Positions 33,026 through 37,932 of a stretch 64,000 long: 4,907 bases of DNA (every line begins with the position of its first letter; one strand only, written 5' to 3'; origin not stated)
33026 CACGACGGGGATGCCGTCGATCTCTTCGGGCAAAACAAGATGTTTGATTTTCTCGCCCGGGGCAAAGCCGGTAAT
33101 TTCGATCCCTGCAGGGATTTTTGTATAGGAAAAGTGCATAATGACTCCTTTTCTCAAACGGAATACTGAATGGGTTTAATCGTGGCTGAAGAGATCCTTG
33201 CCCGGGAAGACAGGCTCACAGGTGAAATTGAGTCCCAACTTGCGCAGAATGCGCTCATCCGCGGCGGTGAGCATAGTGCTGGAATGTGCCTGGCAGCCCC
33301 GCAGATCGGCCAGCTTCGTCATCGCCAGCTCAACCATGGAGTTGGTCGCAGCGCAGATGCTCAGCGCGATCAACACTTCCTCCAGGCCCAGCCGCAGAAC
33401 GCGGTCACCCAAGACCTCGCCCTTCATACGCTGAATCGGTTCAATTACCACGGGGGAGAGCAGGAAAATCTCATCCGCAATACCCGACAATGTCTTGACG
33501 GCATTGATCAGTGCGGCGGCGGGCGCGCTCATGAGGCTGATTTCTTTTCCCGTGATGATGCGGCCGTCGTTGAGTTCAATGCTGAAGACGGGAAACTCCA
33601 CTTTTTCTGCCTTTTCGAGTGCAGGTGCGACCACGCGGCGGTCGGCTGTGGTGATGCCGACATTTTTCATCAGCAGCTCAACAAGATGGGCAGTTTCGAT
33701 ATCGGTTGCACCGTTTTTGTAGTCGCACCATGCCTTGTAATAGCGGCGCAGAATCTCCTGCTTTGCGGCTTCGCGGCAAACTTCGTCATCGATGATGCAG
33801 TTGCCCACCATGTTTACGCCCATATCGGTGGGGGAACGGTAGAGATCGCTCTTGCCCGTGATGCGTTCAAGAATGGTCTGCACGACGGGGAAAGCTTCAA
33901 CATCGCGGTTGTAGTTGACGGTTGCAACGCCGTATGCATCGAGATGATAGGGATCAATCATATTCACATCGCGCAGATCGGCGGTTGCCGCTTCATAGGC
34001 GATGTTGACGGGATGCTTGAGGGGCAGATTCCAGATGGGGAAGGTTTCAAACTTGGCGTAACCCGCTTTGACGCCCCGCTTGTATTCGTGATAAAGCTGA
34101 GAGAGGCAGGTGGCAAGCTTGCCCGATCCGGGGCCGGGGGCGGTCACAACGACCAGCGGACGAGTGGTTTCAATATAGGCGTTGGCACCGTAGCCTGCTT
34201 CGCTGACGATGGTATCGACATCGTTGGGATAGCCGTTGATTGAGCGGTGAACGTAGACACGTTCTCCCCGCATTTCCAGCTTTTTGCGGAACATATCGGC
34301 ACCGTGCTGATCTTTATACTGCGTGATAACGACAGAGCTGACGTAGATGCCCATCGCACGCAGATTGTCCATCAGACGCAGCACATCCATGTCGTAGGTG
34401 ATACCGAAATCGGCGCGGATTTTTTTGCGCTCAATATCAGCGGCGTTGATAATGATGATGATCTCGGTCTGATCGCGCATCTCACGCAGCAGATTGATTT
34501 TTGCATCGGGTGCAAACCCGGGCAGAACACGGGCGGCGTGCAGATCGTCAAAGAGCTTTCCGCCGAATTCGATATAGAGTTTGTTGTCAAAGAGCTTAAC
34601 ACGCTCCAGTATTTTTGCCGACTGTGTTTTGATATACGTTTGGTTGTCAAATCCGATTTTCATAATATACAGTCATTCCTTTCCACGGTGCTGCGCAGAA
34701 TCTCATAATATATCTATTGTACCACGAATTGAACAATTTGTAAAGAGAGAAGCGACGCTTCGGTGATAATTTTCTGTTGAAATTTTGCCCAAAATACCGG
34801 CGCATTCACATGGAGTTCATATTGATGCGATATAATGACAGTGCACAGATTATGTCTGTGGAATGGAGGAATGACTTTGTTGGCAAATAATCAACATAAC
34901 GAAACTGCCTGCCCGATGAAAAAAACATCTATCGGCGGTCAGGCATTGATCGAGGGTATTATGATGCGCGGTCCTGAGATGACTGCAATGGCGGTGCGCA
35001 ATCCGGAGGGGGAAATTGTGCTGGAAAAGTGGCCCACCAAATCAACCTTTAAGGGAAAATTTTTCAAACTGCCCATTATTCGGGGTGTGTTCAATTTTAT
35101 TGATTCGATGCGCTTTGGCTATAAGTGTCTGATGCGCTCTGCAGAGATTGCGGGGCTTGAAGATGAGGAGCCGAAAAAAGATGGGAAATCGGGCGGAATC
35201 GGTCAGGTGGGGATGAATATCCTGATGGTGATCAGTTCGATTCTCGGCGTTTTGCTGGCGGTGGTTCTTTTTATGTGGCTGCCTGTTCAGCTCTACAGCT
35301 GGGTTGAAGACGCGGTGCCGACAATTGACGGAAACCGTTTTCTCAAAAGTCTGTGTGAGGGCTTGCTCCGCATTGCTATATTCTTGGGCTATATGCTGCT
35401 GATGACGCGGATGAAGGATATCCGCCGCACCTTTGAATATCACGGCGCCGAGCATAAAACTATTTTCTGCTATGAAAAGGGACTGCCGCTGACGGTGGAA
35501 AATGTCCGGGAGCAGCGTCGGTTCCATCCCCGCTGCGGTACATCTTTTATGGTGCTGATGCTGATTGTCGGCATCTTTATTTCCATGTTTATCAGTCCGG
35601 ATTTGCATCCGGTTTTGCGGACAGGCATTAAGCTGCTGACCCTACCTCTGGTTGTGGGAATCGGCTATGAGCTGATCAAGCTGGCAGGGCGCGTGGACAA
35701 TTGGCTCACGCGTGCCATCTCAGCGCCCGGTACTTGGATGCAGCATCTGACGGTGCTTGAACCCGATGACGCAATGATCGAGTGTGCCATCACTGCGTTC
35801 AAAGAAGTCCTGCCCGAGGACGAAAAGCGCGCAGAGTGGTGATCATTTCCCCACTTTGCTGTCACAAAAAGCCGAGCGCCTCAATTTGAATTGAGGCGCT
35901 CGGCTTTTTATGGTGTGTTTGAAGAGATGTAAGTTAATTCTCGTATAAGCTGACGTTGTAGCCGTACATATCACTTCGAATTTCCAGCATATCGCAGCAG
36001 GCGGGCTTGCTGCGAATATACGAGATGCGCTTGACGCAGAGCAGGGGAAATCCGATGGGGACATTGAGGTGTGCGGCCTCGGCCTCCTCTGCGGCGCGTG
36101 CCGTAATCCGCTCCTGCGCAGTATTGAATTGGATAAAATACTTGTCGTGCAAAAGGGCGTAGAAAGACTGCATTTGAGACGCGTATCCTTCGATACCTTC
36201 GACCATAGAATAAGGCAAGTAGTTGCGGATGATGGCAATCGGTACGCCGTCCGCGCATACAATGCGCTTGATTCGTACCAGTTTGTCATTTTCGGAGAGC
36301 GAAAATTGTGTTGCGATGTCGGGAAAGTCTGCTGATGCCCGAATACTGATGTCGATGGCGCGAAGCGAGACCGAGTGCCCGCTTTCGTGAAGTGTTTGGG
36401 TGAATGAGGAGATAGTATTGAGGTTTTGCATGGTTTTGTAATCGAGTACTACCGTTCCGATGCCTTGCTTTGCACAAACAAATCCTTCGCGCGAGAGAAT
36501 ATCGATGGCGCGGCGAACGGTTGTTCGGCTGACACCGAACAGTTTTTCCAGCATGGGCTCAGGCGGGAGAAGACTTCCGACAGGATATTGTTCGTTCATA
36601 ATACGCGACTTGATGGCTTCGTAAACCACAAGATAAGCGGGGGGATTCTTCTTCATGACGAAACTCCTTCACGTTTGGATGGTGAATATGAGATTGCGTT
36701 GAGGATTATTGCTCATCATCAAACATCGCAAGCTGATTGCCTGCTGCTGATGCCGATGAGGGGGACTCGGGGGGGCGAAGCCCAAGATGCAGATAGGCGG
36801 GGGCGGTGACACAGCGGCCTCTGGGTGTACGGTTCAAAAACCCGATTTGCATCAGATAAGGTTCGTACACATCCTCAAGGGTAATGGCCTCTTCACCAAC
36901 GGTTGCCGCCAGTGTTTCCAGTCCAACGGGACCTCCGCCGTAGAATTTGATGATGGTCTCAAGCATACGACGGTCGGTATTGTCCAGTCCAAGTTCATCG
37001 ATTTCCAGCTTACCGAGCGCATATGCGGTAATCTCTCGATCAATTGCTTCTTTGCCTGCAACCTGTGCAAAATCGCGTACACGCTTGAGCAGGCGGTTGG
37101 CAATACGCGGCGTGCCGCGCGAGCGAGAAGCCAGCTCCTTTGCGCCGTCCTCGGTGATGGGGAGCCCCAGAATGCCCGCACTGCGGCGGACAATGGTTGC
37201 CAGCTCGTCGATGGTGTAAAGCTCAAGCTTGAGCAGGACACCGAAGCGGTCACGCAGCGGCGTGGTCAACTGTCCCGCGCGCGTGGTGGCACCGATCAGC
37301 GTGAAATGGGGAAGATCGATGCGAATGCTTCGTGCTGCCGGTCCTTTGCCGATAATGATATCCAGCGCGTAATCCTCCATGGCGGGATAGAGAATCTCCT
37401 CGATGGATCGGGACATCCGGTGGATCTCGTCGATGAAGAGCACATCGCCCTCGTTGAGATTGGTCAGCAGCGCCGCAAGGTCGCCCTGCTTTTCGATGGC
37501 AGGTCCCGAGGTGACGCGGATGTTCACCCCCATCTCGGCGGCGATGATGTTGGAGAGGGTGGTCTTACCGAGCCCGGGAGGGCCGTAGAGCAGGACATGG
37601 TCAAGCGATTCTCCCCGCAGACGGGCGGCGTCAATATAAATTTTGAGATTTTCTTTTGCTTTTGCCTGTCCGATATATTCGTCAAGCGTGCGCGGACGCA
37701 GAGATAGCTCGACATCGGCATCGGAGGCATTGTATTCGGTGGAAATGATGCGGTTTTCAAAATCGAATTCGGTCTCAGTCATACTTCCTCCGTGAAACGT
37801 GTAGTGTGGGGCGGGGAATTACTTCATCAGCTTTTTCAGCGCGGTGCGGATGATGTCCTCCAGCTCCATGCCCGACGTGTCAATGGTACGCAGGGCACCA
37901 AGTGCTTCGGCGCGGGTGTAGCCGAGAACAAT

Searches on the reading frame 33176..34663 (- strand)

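Call 36: search_protein_families(library=pfam, proteins=[window:33176-34663:-], max_evalue=0.00001)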
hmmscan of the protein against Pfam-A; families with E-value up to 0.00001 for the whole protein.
window:33176-34663:- (495 aa): 2 families
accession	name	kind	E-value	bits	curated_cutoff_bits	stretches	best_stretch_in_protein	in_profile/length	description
PF08903.17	DUF1846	-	1.7e-174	579.8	27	1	3-335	1-332/333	Domain of unknown function DUF1846, N-terminal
PF20921.3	DUF1846_C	-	3e-56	189.8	27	1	341-492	2-153/153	Domain of unknown function DUF1846, C-terminal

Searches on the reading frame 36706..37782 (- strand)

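Call 36: search_protein_families(library=pfam, proteins=[window:36706-37782:-], max_evalue=0.00001)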
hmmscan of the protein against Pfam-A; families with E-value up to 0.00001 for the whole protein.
window:36706-37782:- (358 aa): 5 families
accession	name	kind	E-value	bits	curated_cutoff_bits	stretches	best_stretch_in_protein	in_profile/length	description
PF05496.18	RuvB_N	-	2.2e-82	274.9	27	1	28-186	1-159/159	Holliday junction DNA helicase RuvB P-loop domain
PF17864.7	AAA_lid_4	-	1.2e-31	108.7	27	1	189-262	1-74/74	RuvB AAA lid domain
PF05491.19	RuvB_C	-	6.1e-23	81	24.7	1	263-333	1-71/72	RuvB C-terminal winged helix domain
PF00004.35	AAA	-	8.8e-21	75.2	21.2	1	63-186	1-129/131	ATPase family associated with various cellular activities (AAA)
PF07728.20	AAA_5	-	3.5e-10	40.5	22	1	62-180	1-139/139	AAA domain (dynein-related subfamily)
